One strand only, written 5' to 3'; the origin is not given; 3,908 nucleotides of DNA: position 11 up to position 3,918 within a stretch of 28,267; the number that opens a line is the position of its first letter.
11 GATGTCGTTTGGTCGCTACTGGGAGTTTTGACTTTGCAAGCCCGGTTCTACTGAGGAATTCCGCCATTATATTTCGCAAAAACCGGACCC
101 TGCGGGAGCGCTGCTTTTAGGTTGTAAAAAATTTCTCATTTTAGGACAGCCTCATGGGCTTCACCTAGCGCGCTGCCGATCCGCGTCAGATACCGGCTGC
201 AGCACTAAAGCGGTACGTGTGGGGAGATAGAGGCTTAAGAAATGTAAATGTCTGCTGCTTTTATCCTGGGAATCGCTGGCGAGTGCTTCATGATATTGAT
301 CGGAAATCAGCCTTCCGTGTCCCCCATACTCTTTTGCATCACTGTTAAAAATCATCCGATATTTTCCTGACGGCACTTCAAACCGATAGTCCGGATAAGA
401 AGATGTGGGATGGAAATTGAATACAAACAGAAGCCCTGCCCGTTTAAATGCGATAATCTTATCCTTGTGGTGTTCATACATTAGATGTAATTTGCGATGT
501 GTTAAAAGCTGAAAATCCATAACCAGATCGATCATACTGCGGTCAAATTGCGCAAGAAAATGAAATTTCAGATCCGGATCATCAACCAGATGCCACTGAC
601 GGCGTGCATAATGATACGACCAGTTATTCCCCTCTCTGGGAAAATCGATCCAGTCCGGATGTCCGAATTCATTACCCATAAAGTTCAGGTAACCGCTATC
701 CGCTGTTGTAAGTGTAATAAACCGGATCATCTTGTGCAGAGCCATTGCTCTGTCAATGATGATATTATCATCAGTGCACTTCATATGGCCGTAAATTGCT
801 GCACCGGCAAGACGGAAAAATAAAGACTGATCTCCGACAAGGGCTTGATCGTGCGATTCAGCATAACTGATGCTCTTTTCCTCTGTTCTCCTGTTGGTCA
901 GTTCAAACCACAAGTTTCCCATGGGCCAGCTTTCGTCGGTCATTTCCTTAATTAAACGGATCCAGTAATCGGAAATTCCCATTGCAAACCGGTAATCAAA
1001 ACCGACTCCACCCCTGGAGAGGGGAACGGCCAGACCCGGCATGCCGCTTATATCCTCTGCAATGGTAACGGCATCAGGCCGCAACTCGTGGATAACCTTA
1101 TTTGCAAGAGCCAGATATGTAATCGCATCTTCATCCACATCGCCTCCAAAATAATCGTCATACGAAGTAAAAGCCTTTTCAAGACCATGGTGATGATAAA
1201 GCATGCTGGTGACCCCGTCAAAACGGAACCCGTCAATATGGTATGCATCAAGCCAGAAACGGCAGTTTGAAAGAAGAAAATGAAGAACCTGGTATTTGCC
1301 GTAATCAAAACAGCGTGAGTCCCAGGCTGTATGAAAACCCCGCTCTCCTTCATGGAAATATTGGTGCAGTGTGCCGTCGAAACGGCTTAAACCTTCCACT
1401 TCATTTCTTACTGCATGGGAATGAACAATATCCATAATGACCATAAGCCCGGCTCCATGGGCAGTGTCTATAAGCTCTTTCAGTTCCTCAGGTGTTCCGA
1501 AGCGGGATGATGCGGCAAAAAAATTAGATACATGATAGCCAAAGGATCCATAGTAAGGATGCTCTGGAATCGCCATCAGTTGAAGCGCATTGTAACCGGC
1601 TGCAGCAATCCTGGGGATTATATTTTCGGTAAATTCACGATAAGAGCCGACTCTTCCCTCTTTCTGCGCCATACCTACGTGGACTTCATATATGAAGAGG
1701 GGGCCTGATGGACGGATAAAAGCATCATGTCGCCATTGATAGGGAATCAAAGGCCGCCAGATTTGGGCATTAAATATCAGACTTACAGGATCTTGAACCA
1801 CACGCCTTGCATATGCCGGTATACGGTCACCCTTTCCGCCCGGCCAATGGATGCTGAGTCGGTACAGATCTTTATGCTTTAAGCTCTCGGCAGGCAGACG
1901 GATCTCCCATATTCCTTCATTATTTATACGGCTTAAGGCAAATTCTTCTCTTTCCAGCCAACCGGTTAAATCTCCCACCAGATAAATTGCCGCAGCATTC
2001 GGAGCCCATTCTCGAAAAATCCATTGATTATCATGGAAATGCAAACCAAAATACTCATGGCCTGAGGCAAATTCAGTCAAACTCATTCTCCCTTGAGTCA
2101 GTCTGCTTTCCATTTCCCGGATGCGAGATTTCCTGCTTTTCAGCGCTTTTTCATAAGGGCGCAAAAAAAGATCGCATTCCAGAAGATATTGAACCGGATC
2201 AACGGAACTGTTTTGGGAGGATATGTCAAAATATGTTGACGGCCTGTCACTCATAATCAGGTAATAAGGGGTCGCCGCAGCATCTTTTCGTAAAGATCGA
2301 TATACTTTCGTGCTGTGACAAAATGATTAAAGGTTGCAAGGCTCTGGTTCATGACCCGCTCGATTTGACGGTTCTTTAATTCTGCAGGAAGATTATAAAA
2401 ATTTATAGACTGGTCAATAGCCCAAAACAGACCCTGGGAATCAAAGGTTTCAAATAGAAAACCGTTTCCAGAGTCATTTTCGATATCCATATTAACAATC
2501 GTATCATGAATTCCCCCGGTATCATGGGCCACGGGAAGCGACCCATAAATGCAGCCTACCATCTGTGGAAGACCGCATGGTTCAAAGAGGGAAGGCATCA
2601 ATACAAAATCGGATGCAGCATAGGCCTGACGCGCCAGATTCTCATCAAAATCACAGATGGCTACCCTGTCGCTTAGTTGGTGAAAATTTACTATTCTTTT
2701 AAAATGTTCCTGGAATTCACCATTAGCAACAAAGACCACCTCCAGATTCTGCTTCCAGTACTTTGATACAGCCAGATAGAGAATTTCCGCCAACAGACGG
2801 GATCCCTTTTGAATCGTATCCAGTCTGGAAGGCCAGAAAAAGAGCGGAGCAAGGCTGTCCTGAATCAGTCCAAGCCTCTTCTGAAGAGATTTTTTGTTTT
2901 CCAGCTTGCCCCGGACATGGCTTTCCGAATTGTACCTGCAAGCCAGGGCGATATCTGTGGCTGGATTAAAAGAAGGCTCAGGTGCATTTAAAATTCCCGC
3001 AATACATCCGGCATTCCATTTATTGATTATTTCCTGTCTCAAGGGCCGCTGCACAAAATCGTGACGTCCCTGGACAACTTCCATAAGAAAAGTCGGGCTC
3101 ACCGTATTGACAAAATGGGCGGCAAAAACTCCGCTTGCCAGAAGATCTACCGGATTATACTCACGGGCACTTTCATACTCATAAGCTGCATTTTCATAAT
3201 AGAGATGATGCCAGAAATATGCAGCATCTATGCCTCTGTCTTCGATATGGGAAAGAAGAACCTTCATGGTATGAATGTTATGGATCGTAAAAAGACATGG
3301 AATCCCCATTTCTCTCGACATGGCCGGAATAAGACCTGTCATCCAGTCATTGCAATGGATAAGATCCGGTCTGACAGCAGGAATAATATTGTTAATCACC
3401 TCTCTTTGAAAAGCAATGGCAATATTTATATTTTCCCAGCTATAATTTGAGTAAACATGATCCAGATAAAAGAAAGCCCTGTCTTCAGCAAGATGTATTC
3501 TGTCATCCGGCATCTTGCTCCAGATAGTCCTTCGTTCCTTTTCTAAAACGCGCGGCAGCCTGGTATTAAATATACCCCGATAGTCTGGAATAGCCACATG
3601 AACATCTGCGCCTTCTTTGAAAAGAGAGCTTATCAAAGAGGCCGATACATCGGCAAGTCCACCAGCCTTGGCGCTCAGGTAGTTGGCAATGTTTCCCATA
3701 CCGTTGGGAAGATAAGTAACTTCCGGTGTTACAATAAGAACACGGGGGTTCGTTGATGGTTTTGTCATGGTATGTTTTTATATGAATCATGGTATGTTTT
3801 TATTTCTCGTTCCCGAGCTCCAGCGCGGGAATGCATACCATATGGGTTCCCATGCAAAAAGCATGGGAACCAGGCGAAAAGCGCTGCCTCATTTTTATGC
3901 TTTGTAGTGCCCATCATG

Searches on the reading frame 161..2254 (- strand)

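Call 44: search_protein_families(library=pfam, proteins=[window:161-2254:-])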
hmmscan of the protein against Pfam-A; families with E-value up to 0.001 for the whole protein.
window:161-2254:- (697 aa): 4 families
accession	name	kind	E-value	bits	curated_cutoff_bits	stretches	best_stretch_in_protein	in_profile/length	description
PF02806.24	Alpha-amylase_C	-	1.1e-19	71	21.2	1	595-687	6-94/95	Alpha amylase, C-terminal all-beta domain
PF00128.31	Alpha-amylase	-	1.5e-13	51.2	22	1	237-282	48-93/446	Alpha amylase, catalytic domain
PF02922.24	CBM_48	-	2.8e-11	44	22.4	1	69-149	2-83/83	Carbohydrate-binding module 48 (Isoamylase N-terminal domain)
PF22019.2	GlgB_N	-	1.4e-06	28.7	27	1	65-141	16-86/94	alpha-1,4-glucan branching enzyme GlgB, N-terminal domain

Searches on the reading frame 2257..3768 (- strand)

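Call 44: search_protein_families(library=pfam, proteins=[window:2257-3768:-])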
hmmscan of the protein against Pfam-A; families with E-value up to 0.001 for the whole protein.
window:2257-3768:- (503 aa): 5 families
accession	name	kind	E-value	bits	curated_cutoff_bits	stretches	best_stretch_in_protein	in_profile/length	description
PF08323.17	Glyco_transf_5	-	4.5e-33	115.4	22.7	1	10-234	2-227/239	Starch synthase catalytic domain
PF13692.12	Glyco_trans_1_4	-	5.1e-10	40.2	27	1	309-453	3-138/142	Glycosyl transferases group 1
PF00534.26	Glycos_transf_1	-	8.3e-09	35.6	26.4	1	330-468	33-169/172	Glycosyl transferases group 1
PF13439.12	Glyco_transf_4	-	3.6e-07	30.8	28.5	1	36-171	2-109/170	Glycosyltransferase Family 4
PF13579.12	Glyco_trans_4_4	-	2.7e-06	28.3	29.7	1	36-173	1-103/158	Glycosyl transferase 4-like domain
